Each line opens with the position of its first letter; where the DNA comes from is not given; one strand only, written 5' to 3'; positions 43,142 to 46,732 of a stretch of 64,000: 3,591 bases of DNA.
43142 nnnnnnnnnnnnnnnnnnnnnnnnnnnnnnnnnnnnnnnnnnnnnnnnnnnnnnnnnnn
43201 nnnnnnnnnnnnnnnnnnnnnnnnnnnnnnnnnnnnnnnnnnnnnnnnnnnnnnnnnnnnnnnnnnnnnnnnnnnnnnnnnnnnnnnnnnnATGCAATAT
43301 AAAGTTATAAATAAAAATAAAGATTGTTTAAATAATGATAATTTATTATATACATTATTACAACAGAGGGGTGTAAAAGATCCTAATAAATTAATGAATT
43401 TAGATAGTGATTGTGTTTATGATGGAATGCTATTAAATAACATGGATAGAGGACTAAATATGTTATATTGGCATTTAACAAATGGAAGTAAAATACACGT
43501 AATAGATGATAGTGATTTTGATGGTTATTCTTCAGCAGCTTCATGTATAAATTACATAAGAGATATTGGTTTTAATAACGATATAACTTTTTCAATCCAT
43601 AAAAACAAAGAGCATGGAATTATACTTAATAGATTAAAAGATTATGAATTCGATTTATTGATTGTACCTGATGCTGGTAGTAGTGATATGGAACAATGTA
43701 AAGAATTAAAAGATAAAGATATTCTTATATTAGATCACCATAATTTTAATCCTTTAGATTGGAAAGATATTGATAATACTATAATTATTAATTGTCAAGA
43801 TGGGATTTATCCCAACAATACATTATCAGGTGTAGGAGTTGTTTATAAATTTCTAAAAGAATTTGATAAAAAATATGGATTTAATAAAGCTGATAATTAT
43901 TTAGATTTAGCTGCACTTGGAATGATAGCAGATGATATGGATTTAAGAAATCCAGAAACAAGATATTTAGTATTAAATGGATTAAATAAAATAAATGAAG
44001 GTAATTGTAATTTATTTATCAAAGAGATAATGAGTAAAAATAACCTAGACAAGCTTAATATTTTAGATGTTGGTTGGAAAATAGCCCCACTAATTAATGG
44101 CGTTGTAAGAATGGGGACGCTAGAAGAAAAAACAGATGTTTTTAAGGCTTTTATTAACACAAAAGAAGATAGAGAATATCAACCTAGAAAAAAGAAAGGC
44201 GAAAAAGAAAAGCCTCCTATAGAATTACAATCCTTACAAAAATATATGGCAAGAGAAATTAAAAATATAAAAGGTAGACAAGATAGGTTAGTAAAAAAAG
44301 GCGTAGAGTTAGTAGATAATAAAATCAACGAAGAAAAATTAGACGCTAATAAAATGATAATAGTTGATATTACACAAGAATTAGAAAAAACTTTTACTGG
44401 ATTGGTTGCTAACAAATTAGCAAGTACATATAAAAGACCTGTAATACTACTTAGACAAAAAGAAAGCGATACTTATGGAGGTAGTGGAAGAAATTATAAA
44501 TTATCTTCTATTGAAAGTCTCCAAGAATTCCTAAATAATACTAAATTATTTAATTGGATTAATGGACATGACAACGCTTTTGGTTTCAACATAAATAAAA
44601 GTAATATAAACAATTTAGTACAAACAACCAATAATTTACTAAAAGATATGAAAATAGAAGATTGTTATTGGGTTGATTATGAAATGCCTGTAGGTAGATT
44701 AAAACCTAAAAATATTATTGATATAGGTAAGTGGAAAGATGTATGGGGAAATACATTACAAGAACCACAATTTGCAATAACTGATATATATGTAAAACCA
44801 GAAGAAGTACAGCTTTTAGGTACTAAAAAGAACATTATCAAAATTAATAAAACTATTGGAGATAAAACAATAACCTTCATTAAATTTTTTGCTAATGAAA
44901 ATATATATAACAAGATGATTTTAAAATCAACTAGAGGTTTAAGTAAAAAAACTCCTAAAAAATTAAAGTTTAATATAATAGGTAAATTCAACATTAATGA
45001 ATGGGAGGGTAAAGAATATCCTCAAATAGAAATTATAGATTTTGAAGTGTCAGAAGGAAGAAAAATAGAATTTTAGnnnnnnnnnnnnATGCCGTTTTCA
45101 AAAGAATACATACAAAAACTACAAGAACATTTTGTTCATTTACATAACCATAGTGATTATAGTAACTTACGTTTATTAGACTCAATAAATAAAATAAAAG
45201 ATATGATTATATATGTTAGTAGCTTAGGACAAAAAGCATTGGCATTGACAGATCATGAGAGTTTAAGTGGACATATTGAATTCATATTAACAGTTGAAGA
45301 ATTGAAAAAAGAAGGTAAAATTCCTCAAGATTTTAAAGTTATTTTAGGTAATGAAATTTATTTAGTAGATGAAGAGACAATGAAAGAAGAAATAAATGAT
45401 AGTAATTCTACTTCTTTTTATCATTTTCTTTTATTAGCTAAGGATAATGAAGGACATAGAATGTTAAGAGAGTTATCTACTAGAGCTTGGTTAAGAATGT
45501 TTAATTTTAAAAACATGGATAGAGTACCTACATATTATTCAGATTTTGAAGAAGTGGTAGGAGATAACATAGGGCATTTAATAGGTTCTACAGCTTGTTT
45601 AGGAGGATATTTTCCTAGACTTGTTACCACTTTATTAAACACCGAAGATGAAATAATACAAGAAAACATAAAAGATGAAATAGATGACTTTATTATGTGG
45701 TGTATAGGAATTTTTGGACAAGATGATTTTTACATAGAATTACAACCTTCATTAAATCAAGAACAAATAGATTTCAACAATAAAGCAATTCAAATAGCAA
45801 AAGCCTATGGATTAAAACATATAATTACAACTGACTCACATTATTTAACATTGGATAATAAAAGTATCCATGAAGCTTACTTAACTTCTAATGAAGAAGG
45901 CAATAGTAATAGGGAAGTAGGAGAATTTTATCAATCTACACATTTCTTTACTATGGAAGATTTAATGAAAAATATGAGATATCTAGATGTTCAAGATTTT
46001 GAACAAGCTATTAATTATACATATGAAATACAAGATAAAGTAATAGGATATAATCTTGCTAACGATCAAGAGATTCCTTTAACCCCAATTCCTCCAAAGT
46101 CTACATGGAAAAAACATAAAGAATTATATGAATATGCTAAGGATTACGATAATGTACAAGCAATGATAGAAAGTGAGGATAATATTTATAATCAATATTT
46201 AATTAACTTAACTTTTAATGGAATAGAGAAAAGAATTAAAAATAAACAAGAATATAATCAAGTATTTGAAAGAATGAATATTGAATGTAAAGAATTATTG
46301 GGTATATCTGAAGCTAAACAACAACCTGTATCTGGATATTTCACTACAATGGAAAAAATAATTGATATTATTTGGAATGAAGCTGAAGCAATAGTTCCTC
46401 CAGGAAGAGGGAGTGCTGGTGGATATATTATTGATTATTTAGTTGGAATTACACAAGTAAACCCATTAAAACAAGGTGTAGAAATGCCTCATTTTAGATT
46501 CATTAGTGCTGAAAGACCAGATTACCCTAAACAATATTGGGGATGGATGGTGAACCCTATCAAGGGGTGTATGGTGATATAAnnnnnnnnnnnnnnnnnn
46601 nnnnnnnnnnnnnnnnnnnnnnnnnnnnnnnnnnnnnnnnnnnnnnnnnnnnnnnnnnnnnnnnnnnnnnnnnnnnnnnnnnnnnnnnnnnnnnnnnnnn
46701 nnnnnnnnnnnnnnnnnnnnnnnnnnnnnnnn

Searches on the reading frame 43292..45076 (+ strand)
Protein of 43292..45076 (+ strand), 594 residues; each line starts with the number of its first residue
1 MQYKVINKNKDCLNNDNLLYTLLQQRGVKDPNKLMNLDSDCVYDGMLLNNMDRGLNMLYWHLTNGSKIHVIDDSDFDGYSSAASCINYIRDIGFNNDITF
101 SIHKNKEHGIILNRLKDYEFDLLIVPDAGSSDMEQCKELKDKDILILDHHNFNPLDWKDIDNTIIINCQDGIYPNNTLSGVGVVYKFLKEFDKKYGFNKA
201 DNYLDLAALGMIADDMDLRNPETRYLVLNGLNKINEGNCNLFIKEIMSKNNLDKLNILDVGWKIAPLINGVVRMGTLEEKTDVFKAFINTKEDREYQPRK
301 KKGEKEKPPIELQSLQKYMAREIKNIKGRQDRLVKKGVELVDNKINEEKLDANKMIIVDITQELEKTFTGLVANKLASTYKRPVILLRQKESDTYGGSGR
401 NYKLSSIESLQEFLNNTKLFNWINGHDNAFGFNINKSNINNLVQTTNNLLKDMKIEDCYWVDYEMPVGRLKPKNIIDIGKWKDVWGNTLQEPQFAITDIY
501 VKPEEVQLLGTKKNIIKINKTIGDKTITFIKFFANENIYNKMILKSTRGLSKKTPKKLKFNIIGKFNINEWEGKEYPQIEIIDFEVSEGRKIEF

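Call 29: search_protein_families(library=phrogs, proteins=[window:43292-45076:+], max_evalue=0.00001)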
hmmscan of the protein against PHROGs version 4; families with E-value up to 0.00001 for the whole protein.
window:43292-45076:+ (594 aa): 1 family
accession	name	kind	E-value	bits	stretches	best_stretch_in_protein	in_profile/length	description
phrog_2484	-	DNA, RNA and nucleotide metabolism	2.1e-150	503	1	5-590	5-562/564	RecJ-like ssDNA exonuclease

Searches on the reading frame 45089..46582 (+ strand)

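Call 29: search_protein_families(library=phrogs, proteins=[window:45089-46582:+], max_evalue=0.00001)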
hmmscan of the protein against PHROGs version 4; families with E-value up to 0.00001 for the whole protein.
window:45089-46582:+ (497 aa): 4 families
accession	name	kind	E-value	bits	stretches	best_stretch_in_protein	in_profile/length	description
phrog_7513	-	unknown function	2.8e-113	380.2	1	9-481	5-453/461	-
phrog_405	-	DNA, RNA and nucleotide metabolism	4.5e-96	323.9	1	11-480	40-443/1190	DNA polymerase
phrog_13169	-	DNA, RNA and nucleotide metabolism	2.4e-13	50.7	1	207-461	162-400/463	DNA polymerase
phrog_11165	-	DNA, RNA and nucleotide metabolism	3.6e-06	26.3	1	387-480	35-119/782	DNA polymerase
